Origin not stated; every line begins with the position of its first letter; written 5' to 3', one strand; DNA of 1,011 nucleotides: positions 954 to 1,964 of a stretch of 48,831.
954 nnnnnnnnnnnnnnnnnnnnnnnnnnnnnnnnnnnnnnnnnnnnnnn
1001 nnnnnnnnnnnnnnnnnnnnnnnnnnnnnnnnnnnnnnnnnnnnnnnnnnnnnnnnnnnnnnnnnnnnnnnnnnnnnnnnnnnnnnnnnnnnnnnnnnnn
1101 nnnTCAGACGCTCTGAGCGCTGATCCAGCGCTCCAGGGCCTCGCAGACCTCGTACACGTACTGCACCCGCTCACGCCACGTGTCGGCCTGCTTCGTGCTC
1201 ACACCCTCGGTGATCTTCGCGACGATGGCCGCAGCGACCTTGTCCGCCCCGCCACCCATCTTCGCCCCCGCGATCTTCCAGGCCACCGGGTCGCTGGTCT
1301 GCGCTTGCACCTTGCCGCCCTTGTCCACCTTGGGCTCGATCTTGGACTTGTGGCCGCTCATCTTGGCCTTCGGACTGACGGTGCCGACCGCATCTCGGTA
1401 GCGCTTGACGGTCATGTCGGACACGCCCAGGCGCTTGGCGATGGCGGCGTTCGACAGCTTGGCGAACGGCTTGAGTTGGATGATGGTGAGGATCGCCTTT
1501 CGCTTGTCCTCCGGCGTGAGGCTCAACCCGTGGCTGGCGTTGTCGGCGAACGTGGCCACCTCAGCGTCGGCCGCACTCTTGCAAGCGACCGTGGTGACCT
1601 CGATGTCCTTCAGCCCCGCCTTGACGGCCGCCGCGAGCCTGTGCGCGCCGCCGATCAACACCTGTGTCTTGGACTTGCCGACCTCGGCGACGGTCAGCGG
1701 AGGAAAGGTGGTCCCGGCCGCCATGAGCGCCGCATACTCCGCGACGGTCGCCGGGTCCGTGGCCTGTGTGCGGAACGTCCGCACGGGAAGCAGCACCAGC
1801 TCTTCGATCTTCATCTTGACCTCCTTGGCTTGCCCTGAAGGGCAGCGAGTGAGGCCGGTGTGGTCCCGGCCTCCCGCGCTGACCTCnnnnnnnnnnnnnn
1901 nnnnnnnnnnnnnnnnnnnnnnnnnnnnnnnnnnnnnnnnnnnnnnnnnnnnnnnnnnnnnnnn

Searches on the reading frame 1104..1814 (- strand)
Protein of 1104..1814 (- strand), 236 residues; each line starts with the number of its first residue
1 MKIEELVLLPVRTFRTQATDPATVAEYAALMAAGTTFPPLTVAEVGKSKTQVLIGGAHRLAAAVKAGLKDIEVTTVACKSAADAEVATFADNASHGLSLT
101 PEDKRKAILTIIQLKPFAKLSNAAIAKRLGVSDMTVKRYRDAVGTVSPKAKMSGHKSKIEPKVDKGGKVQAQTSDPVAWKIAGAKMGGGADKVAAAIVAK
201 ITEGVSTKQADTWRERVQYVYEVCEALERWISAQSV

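Call 16: search_protein_families(library=pfam, proteins=[window:1104-1814:-], max_evalue=0.01)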
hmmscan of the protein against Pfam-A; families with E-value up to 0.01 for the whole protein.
window:1104-1814:- (236 aa): 4 families
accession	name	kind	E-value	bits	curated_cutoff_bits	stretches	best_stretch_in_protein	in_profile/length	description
PF13384.12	HTH_23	-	0.00014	22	24.6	1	118-142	16-40/50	Homeodomain-like domain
PF13412.12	HTH_24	-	0.00039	20.4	21.9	1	103-139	3-37/48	Winged helix-turn-helix DNA-binding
PF13404.12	HTH_AsnC-type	-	0.002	18.4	27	1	107-138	7-36/42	AsnC-type helix-turn-helix domain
PF08281.18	Sigma70_r4_2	-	0.0042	17.1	25.7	0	114-139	21-46/54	Sigma-70, region 4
